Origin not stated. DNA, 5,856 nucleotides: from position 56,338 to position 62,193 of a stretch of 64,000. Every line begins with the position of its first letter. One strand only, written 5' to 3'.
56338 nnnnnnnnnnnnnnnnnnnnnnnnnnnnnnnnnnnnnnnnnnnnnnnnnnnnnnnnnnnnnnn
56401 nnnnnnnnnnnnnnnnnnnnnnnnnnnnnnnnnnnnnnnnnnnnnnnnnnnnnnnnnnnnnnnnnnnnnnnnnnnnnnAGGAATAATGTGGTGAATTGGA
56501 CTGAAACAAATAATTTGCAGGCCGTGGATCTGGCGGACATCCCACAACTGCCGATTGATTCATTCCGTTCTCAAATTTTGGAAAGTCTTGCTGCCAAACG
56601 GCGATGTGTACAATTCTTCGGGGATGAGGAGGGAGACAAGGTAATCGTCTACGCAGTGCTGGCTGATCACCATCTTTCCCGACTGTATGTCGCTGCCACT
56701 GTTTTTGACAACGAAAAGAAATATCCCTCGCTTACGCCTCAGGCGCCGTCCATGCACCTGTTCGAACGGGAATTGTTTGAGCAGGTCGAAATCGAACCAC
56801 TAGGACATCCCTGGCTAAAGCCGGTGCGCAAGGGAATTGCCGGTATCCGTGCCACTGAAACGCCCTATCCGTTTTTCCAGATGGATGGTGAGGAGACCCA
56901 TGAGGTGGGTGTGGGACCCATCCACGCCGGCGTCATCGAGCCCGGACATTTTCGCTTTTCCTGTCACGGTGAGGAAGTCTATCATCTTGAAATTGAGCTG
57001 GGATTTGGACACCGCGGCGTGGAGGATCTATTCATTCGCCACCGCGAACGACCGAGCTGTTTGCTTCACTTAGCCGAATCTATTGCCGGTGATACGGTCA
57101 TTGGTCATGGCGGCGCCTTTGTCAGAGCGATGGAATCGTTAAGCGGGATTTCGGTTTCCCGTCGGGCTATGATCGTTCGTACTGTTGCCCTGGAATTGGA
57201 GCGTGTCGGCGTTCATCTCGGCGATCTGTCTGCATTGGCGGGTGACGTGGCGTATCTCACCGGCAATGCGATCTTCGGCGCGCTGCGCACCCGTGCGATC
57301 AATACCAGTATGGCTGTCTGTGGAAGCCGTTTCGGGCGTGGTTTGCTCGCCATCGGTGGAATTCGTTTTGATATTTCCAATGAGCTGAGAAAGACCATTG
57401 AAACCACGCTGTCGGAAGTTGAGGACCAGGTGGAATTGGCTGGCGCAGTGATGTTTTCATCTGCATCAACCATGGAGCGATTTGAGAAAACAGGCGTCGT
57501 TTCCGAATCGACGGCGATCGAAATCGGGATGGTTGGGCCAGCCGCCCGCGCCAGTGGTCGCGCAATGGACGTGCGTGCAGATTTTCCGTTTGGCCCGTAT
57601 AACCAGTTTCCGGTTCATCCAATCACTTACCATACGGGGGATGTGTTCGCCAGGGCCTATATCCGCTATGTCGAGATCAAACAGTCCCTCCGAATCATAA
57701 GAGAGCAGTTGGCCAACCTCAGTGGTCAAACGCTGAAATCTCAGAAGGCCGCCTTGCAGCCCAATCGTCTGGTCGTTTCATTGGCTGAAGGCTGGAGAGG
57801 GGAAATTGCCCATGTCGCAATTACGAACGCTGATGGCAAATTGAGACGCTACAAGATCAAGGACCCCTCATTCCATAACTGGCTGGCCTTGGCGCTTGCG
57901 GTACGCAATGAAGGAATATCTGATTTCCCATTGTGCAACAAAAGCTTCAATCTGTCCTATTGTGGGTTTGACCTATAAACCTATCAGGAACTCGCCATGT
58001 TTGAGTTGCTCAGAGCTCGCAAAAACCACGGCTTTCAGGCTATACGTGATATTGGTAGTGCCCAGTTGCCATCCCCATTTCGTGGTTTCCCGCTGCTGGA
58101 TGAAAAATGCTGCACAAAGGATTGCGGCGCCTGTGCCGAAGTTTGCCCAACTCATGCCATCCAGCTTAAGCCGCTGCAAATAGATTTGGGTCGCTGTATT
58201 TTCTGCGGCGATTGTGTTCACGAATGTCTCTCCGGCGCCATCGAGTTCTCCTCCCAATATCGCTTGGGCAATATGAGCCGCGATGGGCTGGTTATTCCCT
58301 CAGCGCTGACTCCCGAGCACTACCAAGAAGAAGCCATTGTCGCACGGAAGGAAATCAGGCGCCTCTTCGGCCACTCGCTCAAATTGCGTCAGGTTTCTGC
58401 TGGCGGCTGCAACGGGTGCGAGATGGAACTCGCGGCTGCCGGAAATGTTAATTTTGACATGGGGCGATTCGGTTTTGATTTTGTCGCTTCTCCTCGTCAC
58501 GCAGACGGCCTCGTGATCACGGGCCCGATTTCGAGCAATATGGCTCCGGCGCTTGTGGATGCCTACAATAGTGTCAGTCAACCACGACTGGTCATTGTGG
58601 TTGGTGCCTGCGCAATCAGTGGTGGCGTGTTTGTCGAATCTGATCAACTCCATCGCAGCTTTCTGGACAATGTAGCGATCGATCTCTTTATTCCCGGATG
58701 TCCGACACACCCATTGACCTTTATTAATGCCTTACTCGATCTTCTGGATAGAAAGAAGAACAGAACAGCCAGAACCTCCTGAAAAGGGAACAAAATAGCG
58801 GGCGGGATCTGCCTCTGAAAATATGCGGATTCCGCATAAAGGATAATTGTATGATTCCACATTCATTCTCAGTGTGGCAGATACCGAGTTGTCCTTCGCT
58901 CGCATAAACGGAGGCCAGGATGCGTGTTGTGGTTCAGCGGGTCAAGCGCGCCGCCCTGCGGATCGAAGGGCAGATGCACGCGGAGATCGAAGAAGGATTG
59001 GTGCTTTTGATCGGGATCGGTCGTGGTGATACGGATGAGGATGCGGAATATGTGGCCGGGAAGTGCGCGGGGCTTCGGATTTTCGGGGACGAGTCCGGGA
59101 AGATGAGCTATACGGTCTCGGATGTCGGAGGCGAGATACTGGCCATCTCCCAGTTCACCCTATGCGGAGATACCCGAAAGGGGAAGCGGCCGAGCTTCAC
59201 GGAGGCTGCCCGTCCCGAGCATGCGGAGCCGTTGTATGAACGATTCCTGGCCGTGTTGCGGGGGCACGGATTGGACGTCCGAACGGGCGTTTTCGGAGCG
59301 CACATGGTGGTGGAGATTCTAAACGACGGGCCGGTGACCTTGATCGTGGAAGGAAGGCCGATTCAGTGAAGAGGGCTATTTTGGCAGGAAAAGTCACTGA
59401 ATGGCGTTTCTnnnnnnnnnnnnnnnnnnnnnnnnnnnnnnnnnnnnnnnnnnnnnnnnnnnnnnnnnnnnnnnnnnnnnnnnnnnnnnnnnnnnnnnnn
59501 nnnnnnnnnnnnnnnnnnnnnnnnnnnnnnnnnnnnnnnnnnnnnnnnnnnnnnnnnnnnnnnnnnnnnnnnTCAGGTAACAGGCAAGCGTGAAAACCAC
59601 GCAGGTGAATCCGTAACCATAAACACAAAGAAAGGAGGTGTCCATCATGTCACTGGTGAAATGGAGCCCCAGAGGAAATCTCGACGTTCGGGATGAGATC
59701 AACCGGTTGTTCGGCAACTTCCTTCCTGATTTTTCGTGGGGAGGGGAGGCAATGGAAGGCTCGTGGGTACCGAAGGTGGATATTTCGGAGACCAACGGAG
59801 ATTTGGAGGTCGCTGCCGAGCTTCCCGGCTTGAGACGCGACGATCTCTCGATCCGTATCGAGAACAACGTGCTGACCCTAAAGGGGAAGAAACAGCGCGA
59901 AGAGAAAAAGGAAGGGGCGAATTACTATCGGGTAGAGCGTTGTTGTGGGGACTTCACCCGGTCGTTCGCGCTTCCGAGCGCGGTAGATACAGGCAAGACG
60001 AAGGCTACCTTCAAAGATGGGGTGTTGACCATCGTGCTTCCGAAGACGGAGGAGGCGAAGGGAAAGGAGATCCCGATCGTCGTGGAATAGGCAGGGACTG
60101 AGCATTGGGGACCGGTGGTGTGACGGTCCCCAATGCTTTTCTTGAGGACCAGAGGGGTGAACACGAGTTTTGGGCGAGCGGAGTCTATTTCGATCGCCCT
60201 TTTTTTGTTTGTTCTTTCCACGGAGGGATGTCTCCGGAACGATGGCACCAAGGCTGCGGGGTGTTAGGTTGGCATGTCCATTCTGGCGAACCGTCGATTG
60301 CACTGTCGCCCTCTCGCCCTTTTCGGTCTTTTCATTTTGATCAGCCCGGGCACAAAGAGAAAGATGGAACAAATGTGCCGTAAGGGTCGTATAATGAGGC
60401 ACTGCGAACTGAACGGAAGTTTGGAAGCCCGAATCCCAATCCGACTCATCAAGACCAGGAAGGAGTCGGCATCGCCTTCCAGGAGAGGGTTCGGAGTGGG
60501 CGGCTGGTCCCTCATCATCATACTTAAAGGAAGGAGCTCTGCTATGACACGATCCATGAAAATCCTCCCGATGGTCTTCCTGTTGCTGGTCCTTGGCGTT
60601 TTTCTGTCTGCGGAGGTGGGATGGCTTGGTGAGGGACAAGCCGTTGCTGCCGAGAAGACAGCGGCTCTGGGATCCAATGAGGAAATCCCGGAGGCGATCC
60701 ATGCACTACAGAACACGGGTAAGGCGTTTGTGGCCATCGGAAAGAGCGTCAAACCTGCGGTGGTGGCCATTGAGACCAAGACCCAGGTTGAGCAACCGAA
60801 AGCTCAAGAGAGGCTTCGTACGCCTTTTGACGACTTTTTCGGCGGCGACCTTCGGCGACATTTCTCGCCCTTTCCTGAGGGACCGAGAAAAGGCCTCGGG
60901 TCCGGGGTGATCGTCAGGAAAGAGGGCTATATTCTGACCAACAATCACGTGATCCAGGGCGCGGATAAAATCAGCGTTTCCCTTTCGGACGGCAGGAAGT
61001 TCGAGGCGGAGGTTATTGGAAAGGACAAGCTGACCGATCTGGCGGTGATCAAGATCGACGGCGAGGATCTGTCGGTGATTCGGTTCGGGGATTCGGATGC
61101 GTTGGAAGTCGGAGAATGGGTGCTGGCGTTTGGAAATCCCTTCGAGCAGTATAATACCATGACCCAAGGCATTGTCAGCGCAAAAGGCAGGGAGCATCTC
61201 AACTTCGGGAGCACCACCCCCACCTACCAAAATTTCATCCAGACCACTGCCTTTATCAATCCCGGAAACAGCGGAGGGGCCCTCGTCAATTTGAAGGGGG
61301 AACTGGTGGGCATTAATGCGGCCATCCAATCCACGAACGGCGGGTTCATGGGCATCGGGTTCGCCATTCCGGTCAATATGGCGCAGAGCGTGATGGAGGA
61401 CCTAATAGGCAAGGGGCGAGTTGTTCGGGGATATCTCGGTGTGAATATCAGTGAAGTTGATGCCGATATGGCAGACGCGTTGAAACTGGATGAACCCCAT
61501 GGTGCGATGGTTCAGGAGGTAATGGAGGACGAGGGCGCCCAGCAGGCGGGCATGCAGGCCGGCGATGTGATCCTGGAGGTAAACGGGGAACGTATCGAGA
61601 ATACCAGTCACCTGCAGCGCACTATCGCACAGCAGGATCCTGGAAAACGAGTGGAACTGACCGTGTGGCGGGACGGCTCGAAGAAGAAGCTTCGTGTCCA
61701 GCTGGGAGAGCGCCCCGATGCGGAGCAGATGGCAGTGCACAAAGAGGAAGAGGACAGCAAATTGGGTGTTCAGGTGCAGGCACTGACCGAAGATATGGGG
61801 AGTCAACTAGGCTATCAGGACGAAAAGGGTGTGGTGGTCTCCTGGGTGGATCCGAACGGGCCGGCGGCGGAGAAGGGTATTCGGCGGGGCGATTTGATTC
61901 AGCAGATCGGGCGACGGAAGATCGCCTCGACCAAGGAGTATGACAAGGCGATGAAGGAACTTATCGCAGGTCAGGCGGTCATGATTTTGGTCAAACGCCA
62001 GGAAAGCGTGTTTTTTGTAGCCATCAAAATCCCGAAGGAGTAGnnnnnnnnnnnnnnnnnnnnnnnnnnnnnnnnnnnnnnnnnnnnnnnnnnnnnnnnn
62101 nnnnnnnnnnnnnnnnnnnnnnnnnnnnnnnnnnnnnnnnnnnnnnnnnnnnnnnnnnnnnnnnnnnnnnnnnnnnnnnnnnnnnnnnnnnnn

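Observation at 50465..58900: Low-GC island encoding an HTH-EIIA regulator and a six-gene Hyf/Hyc-like membrane complex whose 'hydrogenase' large subunit has no [NiFe] cysteines (Ehr-type energy-converting complex)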

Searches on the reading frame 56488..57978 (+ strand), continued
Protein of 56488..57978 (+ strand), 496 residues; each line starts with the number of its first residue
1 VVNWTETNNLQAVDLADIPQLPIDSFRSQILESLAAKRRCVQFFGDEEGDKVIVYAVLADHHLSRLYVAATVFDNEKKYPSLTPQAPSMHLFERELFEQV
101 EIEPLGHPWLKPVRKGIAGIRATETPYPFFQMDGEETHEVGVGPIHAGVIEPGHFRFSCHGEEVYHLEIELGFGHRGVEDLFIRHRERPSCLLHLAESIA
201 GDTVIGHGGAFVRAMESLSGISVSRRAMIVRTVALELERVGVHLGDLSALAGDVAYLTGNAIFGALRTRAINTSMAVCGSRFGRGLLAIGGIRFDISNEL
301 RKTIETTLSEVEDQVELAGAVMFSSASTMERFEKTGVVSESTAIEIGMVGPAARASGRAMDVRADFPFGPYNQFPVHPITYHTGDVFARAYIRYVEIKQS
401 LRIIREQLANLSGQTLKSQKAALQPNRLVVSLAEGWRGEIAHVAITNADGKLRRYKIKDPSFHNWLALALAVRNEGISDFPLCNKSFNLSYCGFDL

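Call 40: search_protein_representatives(protein=window:56488-57978:+)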
Query: 496 residues. Proteins with E-value up to 0.001 (for the whole library): 5810; up to 1e-10: 3102; up to 1e-30: 695. The best 150 are listed.
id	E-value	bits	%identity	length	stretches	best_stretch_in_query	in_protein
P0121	6.4e-161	552.9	52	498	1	2-496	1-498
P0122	1.3e-153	528.8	53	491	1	3-496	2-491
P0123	1.1e-139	482.9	49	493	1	9-496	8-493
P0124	1.8e-139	482.2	51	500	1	1-496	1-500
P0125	2.4e-135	468.6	48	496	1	3-496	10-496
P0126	2.8e-134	465.1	48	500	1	1-496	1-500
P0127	1.0e-132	459.9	53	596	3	193-496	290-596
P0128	1.6e-131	456.0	52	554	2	126-496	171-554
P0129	2.2e-131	455.5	49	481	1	6-496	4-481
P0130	6.8e-130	450.6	50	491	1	26-496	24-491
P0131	1.1e-129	449.9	49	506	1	11-496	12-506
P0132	4.7e-129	447.9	46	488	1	8-496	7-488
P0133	1.0e-128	446.7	46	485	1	6-496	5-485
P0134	2.2e-128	445.6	48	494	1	7-496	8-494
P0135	1.3e-127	443.1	46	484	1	17-496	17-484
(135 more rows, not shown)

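Call 76: search_protein_families(library=pfam, proteins=[L015:4422-4880:+, L078:4244-4906:+, L017:3902-4687:+, L037:4412-4819:+, L064:3568-5025:+, L033:4143-4538:+, L041:3278-4543:+], max_evalue=0.001)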
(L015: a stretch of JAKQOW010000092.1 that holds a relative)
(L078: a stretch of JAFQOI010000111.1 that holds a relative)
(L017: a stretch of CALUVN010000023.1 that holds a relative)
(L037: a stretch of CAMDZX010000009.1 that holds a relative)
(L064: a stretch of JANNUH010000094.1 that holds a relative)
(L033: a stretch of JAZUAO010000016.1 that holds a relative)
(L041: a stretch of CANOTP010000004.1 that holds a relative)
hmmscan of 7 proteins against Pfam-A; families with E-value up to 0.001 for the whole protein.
L015:4422-4880:+ (153 aa): 0 families

L078:4244-4906:+ (221 aa): 0 families

L017:3902-4687:+ (262 aa): 0 families

L037:4412-4819:+ (136 aa): 1 family
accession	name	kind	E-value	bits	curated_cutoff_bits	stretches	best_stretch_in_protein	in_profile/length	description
PF03692.20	CxxCxxCC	-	1.2e-05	26.3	23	1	34-121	1-84/85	Putative zinc- or iron-chelating domain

L064:3568-5025:+ (486 aa): 8 families
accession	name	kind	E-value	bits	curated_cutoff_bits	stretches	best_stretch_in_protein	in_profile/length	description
PF00158.32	Sigma54_activat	-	3.1e-71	238.9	20.2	1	145-312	1-168/168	Sigma-54 interaction domain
PF00072.30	Response_reg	-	1e-29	103.4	30.2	1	8-117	1-110/111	Response regulator receiver domain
PF25601.1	AAA_lid_14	-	1e-21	76.9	27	1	317-398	1-82/87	AAA+ ATPase lid domain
PF14532.12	Sigma54_activ_2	-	2.9e-20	73.4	25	1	146-316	1-138/138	Sigma-54 interaction domain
PF02954.25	HTH_8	-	7.3e-13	48.5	22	1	433-468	7-42/42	Bacterial regulatory protein, Fis family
PF07728.20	AAA_5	-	2.1e-06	28.2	22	1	169-288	2-124/139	AAA domain (dynein-related subfamily)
PF07724.20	AAA_2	-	0.00016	22.2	27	1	167-289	4-127/166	AAA domain (Cdc48 subfamily)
PF00004.35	AAA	-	0.00065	20.6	21.2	0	169-304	1-129/131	ATPase family associated with various cellular activities (AAA)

L033:4143-4538:+ (132 aa): 1 family
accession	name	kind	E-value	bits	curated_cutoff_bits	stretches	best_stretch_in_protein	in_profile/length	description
PF01219.24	DAGK_prokar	-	7.5e-26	90.4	22.3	1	22-123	2-102/102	Prokaryotic diacylglycerol kinase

L041:3278-4543:+ (422 aa): 0 families

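Call 77: predict_structure(alignment_id=A1)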
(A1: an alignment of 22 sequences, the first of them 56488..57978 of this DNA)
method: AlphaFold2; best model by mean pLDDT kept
length: 496 residues; sequences in the alignment: 22
mean_pLDDT: 73.4   pTM: 0.77
mean pLDDT of the five models: 73.4, 71.2, 70.2, 69.6, 63.7
residues with pLDDT >= 90: 100; 70-90: 223; 50-70: 88; < 50: 85
segments of 3 or more residues with pLDDT < 50: 112-120, 127-152, 159-164, 172-174, 374-378, 466-496
pLDDT, mean of each block of 10 residues (from residue 1): 84 96 94 89 89 93 86 90 84 82 80 45 50 41 41 50 50 61 87 78 70 91 85 84 80 78 85 78 74 86 90 89 75 64 70 71 57 52 73 85 88 66 93 74 94 85 48 37 34 25
secondary structure, 60 per line:
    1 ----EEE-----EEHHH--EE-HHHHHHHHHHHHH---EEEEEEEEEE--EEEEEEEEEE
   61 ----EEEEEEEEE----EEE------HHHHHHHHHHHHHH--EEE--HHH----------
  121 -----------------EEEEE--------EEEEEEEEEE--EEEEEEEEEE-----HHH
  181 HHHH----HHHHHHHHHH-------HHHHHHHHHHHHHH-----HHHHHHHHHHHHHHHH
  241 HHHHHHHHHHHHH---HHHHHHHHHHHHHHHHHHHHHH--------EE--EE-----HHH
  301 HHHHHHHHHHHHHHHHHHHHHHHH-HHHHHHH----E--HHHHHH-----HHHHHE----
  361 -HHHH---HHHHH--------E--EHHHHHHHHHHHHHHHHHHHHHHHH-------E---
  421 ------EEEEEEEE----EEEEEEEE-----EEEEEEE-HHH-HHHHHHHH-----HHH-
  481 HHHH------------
elements in order: E5-7 H23-35 E39-48 E51-60 E65-73 E78-80 H87-100 E103-105 E138-142 E151-160 E163-172 H178-184 H189-198 H206-219 H225-253 H257-278 H298-324 H326-332 H340-345 H351-355 H362-365 H369-373 H386-409 E427-434 E439-446 E452-458 H464-471 H481-484

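Call 79: fold_search(model_id=the predicted structure, library=pdb)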
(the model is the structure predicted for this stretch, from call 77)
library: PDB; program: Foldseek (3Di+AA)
matches with E <= 10: 794; with E <= 0.001: 218
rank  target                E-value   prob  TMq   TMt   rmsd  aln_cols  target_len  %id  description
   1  7z0s_E                5.7e-23  1.00  0.76  0.71   5.7       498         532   25  Structure of the Escherichia coli formate hydrogenlyase complex (anaerobic preparation, without formate dehydrogenase  (released 2022-09-28)
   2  7p7l_C                5.2e-18  1.00  0.72  0.62   6.8       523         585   20  Complex I from E. coli, DDM/LMNG-purified, with NADH and FMN, Open state (released 2022-09-21)
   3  7p7j_C                6.3e-18  1.00  0.75  0.64   8.1       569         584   20  Complex I from E. coli, DDM/LMNG-purified, with DQ, Open state (released 2022-09-21)
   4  7zci_C                1.7e-17  1.00  0.73  0.64   6.1       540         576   19  Complex I from E. coli, LMNG-purified, under Turnover at pH 6, Resting state (released 2022-09-21)
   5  7z84_C                1.7e-17  1.00  0.71  0.61   6.9       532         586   19  Complex I from E. coli, DDM/LMNG-purified, under Turnover at pH 8, Open-ready state (released 2022-09-21)
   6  7p7k_C                1.7e-17  1.00  0.75  0.66   7.2       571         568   18  Complex I from E. coli, DDM/LMNG-purified, with DQ, Resting state (released 2022-09-21)
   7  9q8i_C                2.6e-17  1.00  0.71  0.61   8.2       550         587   19  Cryo-EM structure of E. coli complex I variant V96P/N142M (NuoE) (released 2025-11-05)
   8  7q5y_B                2.7e-17  1.00  0.71  0.61   9.2       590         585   18  Structure of NADH:ubichinon oxidoreductase (complex I) of the hyperthermophilic eubacterium Aquifex aeolicus (released 2022-11-16)
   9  7p69_C                3.4e-17  1.00  0.72  0.63   6.6       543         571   19  Complex I from E. coli, DDM/LMNG-purified, under Turnover at pH 6, Resting state (released 2022-09-21)
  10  7nz1_D                3.6e-17  1.00  0.76  0.66   8.1       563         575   18  Respiratory complex I from Escherichia coli - focused refinement of cytoplasmic arm (released 2021-08-18)
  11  7z7r_C                3.7e-17  1.00  0.73  0.62   8.4       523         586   20  Complex I from E. coli, LMNG-purified, Apo, Open-ready state (released 2022-09-21)
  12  7p63_C                5.2e-17  1.00  0.71  0.61   7.1       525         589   19  Complex I from E. coli, DDM/LMNG-purified, under Turnover at pH 6, Closed state (released 2022-09-21)
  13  7z7t_C                5.2e-17  1.00  0.75  0.64   7.7       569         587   20  Complex I from E. coli, LMNG-purified, under Turnover at pH 6, Open state (released 2022-09-21)
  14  7p7e_C                2.1e-16  1.00  0.71  0.63   7.9       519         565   20  Complex I from E. coli, DDM/LMNG-purified, Apo, Resting state (released 2022-09-21)
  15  7p61_C                2.3e-16  1.00  0.73  0.64   7.8       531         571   20  Complex I from E. coli, DDM-purified, with NADH, Resting state (released 2022-09-21)
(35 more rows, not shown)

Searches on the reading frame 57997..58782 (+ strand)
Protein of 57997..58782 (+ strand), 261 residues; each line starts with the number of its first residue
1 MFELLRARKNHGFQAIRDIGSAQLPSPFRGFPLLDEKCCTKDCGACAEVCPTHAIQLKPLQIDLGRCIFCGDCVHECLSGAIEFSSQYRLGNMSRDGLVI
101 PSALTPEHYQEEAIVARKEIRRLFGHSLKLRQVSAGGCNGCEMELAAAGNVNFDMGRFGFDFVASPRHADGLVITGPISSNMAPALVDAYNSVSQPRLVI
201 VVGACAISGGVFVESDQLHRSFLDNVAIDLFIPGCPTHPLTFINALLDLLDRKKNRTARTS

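Call 5: search_protein_families(library=pfam, proteins=[window:57997-58782:+], max_evalue=0.01)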
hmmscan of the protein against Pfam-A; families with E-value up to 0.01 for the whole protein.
window:57997-58782:+ (261 aa): 12 families
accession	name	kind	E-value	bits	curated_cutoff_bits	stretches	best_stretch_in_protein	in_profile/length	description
PF01058.29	Oxidored_q6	-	3.2e-25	88.8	27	1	138-248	1-127/128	NADH ubiquinone oxidoreductase, 20 Kd subunit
PF12838.12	Fer4_7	-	2.3e-07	31.6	27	1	40-81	3-52/52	4Fe-4S dicluster domain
PF13187.11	Fer4_9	-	2.2e-06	28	27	1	39-82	2-52/52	4Fe-4S dicluster domain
PF00037.32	Fer4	-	9.5e-06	25.7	21.1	2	43-56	11-24/24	4Fe-4S binding domain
PF13237.11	Fer4_10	-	1.9e-05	24.9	25.5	1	33-77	3-52/53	4Fe-4S dicluster domain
PF14697.11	Fer4_21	-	2.9e-05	24.5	35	0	32-56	35-58/59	4Fe-4S dicluster domain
PF13484.11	Fer4_16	-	0.0002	22.5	30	1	41-68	3-30/66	4Fe-4S double cluster binding domain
PF12797.12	Fer4_2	-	0.00069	19.9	24.5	1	32-52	3-22/22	4Fe-4S binding domain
PF25160.1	LdpA_Fe-S-bd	-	0.00087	19.5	27.6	1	39-86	1-47/49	LdpA Fe-S cluster-binding domain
PF13183.11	Fer4_8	-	0.00093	20.1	27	0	64-105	2-20/68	4Fe-4S dicluster domain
PF13746.11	Fer4_18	-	0.0044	17.6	27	1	39-77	61-95/114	4Fe-4S dicluster domain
PF12837.12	Fer4_6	-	0.0056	17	25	0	61-82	3-24/24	4Fe-4S binding domain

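Call 6: search_protein_families(library=ncbifam, proteins=[window:57997-58782:+], max_evalue=0.01)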
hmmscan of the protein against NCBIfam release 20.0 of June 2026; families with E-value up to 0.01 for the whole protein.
window:57997-58782:+ (261 aa): 58 families (the best 25 are shown)
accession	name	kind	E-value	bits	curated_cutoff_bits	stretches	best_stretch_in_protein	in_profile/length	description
NF005012.1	PRK06411.1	subfamily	7.3e-30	103.7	116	1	137-255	42-160/166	NADH-quinone oxidoreductase subunit NuoB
TIGR01957.1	nuoB_fam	subfamily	1.1e-27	96.7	142.7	1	137-253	25-142/145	NADH-quinone oxidoreductase subunit B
NF011394.0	PRK14819.1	equivalog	1.6e-26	93.5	312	1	137-252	39-155/264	NADH-quinone oxidoreductase subunit B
NF011391.0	PRK14816.1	equivalog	3.5e-25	88.7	283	1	139-251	62-175/196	NADH-quinone oxidoreductase subunit B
NF011395.0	PRK14820.1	equivalog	2.2e-22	79.7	263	1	139-258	43-162/180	NADH-quinone oxidoreductase subunit B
NF011390.0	PRK14815.1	equivalog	1.5e-21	76.6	281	1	137-255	41-159/183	NADH dehydrogenase subunit B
NF011389.0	PRK14814.1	equivalog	3.3e-20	72.7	285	1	137-254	43-158/186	NADH dehydrogenase subunit B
NF009808.0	PRK13292.1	equivalog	8.9e-20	70.1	1156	1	137-256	33-151/791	NADH-quinone oxidoreductase subunit B/C/D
NF011393.0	PRK14818.1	equivalog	5e-18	65.2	255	1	137-255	39-157/173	NADH dehydrogenase subunit B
NF011388.0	PRK14813.1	equivalog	7.3e-18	65.1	294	1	137-249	36-149/189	NADH dehydrogenase subunit B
NF011392.0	PRK14817.1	equivalog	4e-17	62.5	271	1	140-257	47-164/182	NADH-quinone oxidoreductase subunit B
NF009053.0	PRK12387.1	subfamily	1e-12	48.2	204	1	23-104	24-112/180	formate hydrogenlyase complex iron-sulfur subunit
NF006221.0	PRK08348.1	subfamily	8.7e-11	41.7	124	1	23-94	30-104/136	NADH-plastoquinone oxidoreductase subunit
NF004537.0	PRK05888.1-3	equivalog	5.7e-10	39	163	1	58-100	106-148/204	NADH-quinone oxidoreductase subunit NuoI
TIGR01971.1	NuoI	subfamily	7.1e-10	38.5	113.05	1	42-100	46-116/121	NADH-quinone oxidoreductase, chain I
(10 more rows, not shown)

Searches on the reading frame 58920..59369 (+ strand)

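Call 35: search_protein_families(library=pfam, proteins=[window:58920-59369:+], max_evalue=0.001)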
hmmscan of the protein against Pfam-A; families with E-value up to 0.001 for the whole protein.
window:58920-59369:+ (149 aa): 1 family
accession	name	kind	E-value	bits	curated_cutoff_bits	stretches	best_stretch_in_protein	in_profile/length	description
PF02580.21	Tyr_Deacylase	-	1.4e-55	188.1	25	1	2-144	1-144/144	D-Tyr-tRNA(Tyr) deacylase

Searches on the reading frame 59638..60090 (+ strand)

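Call 35: search_protein_families(library=pfam, proteins=[window:59638-60090:+], max_evalue=0.001)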
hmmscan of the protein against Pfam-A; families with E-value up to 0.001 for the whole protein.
window:59638-60090:+ (150 aa): 2 families
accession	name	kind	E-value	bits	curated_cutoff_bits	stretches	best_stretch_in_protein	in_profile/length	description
PF00011.27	HSP20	-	1.3e-22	80.2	20.8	1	48-147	1-101/102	Hsp20/alpha crystallin family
PF17886.7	ArsA_HSP20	-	5e-06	26.4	22.5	1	54-133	2-62/63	HSP20-like domain found in ArsA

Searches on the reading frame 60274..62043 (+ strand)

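Call 35: search_protein_families(library=pfam, proteins=[window:60274-62043:+], max_evalue=0.001)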
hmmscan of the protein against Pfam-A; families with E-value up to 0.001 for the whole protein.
window:60274-62043:+ (589 aa): 6 families
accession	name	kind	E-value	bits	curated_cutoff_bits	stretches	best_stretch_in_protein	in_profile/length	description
PF13365.12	Trypsin_2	-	4.6e-34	118.6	27.6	1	209-347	1-144/144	Trypsin-like peptidase domain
PF13180.12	PDZ_2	-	2.8e-28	98.4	27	2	386-477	1-80/80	PDZ domain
PF17820.7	PDZ_6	-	5.2e-23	81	27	2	415-466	4-54/54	PDZ domain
PF00595.29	PDZ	-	1e-22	80.7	23.2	2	384-464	8-80/81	PDZ domain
PF00089.32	Trypsin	-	1.2e-19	71.5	20.6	1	210-372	28-218/220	Trypsin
PF14685.13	PDZ_Tricorn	-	2.6e-08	34.2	25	1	426-473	37-86/88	Tricorn protease PDZ domain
